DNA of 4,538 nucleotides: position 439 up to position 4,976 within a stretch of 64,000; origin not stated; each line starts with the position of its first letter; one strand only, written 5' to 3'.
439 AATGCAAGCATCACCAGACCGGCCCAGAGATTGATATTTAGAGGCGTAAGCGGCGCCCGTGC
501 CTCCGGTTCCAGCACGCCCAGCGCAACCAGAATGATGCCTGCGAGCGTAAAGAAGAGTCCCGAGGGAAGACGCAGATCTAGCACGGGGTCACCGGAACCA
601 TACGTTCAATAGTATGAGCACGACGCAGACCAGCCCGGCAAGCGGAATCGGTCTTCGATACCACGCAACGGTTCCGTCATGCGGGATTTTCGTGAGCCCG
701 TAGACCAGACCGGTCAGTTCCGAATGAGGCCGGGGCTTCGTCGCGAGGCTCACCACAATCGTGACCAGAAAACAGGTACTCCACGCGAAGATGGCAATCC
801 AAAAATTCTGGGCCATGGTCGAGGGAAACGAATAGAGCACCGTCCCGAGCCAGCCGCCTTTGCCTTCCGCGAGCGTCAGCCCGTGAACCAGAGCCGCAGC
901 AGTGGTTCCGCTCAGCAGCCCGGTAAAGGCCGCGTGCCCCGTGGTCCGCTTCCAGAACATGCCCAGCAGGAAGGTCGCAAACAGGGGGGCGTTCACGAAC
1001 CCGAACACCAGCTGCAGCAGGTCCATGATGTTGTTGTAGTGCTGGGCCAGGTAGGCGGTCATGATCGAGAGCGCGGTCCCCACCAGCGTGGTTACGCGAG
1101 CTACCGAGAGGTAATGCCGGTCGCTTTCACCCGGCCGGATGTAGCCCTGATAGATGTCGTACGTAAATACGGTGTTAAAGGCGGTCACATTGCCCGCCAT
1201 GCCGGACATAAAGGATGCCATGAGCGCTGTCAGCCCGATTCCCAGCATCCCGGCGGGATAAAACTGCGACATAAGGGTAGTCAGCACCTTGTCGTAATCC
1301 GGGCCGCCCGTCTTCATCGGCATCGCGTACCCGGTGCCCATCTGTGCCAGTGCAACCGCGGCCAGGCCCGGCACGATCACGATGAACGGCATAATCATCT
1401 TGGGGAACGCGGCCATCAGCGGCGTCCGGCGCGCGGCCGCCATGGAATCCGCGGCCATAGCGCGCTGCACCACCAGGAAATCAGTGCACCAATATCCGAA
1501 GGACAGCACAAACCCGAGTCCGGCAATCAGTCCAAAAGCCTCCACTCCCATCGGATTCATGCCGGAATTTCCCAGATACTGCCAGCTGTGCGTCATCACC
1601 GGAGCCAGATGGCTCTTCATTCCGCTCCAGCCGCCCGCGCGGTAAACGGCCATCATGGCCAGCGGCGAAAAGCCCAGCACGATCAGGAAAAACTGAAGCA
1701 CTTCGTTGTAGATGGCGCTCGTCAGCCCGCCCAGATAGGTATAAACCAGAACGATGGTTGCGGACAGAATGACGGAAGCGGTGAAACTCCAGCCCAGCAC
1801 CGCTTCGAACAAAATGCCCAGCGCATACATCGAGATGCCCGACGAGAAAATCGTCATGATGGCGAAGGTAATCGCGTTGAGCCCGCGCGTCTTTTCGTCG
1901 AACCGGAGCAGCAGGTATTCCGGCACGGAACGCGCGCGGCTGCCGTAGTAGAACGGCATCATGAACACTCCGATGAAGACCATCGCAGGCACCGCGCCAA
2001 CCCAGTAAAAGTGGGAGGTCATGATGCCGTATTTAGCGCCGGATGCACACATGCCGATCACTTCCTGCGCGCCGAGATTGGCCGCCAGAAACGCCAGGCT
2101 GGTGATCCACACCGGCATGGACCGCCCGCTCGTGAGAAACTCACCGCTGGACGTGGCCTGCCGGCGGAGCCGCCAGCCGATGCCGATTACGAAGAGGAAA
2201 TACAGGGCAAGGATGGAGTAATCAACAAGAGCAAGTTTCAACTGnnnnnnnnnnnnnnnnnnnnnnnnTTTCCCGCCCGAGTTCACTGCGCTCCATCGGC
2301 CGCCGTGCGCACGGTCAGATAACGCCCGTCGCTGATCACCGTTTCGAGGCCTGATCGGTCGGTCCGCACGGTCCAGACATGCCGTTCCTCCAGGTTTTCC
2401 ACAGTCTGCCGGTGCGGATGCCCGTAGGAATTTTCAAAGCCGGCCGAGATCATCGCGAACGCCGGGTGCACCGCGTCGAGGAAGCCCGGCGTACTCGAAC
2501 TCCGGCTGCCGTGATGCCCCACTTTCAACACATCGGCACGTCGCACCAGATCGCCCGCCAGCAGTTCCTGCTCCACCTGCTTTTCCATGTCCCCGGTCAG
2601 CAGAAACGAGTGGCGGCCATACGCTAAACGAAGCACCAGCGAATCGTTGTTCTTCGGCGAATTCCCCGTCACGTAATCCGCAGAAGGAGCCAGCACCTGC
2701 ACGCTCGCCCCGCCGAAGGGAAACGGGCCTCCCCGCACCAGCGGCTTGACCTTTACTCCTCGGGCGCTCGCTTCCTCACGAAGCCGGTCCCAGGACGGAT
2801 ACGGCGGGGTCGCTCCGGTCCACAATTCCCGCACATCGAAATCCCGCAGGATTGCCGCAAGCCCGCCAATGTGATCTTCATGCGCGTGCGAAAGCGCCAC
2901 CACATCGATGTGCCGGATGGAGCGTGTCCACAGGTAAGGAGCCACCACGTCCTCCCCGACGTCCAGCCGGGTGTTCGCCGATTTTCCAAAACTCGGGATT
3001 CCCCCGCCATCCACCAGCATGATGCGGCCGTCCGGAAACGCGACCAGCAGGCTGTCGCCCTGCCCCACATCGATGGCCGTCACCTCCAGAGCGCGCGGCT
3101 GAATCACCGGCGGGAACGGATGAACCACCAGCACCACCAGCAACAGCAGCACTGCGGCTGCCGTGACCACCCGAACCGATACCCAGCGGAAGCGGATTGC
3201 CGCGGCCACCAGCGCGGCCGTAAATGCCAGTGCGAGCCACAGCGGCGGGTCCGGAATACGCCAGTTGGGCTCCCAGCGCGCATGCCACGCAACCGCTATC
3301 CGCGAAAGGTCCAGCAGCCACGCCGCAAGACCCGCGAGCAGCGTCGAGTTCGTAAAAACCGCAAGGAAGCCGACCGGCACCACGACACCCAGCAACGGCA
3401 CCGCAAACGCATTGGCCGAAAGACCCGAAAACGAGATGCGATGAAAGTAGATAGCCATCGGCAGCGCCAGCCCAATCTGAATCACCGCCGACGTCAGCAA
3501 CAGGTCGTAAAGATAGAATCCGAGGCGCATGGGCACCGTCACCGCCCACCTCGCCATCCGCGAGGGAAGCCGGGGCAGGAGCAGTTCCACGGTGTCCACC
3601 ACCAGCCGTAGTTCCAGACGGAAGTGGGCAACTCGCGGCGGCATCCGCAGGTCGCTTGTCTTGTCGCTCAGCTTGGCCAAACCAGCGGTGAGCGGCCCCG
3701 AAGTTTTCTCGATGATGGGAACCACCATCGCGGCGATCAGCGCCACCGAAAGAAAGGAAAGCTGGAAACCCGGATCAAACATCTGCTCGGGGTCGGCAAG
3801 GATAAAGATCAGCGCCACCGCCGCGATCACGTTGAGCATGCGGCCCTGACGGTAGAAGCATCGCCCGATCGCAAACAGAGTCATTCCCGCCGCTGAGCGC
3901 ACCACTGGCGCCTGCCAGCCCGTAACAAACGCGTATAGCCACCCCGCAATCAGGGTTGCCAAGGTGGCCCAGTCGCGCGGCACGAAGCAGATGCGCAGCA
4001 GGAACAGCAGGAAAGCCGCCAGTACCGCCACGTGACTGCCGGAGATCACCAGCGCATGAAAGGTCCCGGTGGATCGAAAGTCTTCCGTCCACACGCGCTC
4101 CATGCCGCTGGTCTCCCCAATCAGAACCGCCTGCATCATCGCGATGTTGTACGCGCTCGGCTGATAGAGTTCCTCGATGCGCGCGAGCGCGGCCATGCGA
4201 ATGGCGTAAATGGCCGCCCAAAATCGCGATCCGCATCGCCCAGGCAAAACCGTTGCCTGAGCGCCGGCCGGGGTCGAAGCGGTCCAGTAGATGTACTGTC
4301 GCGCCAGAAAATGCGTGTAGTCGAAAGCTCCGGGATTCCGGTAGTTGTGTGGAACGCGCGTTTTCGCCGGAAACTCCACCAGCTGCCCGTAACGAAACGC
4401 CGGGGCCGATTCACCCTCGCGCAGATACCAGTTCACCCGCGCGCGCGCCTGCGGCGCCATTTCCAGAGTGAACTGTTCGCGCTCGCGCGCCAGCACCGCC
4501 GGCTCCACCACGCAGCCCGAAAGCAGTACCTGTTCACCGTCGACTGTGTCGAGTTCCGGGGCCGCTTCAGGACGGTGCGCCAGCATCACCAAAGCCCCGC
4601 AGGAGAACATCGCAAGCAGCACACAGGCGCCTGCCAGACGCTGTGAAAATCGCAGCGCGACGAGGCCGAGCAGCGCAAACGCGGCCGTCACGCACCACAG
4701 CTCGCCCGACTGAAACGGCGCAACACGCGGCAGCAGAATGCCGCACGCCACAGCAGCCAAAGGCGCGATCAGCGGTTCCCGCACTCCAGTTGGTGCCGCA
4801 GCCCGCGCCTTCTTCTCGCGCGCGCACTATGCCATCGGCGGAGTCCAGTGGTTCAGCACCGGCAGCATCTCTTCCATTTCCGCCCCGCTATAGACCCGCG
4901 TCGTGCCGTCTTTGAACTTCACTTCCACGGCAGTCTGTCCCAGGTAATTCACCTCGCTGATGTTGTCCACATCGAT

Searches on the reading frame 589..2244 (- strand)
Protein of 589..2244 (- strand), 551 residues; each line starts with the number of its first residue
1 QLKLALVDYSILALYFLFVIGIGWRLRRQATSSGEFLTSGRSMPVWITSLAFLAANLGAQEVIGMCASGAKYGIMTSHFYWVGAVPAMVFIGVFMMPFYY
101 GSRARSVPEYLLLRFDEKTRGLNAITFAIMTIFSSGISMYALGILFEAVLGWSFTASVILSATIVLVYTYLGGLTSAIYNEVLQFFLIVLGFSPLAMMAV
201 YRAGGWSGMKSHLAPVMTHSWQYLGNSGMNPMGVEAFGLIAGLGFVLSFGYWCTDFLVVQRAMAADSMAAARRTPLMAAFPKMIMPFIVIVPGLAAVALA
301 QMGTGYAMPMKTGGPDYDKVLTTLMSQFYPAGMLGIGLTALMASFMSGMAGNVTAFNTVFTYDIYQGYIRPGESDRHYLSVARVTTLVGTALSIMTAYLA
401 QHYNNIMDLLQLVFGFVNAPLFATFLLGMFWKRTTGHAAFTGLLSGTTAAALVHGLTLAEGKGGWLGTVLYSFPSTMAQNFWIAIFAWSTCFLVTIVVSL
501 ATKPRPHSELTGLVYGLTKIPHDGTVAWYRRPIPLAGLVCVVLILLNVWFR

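Call 78: search_protein_families(library=pfam, proteins=[window:589-2244:-], max_evalue=0.0001)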
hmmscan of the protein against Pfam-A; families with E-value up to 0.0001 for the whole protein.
window:589-2244:- (551 aa): 1 family
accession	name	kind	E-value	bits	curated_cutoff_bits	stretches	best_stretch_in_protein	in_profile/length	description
PF00474.23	SSF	-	3.2e-56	191.4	22.8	1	36-446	1-406/406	Sodium:solute symporter family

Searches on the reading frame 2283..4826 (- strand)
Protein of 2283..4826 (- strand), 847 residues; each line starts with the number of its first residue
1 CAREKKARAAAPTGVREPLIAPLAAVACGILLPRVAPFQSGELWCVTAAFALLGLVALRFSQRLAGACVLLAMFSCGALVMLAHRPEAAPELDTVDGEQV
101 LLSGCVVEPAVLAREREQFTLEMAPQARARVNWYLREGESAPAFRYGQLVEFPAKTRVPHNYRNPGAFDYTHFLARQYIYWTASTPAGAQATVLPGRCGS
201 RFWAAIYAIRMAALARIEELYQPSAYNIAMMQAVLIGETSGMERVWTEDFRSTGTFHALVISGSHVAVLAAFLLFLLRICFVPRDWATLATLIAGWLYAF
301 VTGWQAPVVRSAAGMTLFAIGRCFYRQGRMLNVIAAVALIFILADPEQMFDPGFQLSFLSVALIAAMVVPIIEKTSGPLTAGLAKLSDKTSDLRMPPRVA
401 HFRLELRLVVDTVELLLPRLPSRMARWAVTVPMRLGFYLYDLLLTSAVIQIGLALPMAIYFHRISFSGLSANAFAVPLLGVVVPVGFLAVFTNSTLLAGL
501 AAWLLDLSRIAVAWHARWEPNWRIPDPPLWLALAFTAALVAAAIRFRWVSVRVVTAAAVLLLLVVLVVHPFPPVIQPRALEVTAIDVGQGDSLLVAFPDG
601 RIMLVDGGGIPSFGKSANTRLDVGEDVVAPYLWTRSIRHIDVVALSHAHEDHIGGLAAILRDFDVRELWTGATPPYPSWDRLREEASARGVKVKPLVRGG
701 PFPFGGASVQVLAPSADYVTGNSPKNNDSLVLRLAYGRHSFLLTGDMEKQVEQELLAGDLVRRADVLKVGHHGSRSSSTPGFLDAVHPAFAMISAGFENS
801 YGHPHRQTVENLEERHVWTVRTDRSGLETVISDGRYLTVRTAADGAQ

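Call 78: search_protein_families(library=pfam, proteins=[window:2283-4826:-], max_evalue=0.0001)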
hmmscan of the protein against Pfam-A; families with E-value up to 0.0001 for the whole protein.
window:2283-4826:- (847 aa): 4 families
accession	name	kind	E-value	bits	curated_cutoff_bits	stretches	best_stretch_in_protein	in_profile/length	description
PF03772.21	Competence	-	2.3e-47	162.1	23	1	235-547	2-268/270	Competence protein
PF13567.11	DUF4131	-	1e-23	84.3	31.6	1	42-187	6-161/165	Domain of unknown function (DUF4131)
PF00753.33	Lactamase_B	-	1.6e-15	58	22.7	1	586-780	2-179/196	Metallo-beta-lactamase superfamily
PF12706.13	Lactamase_B_2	-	1.1e-10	41.9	27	1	634-767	18-160/200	Beta-lactamase superfamily domain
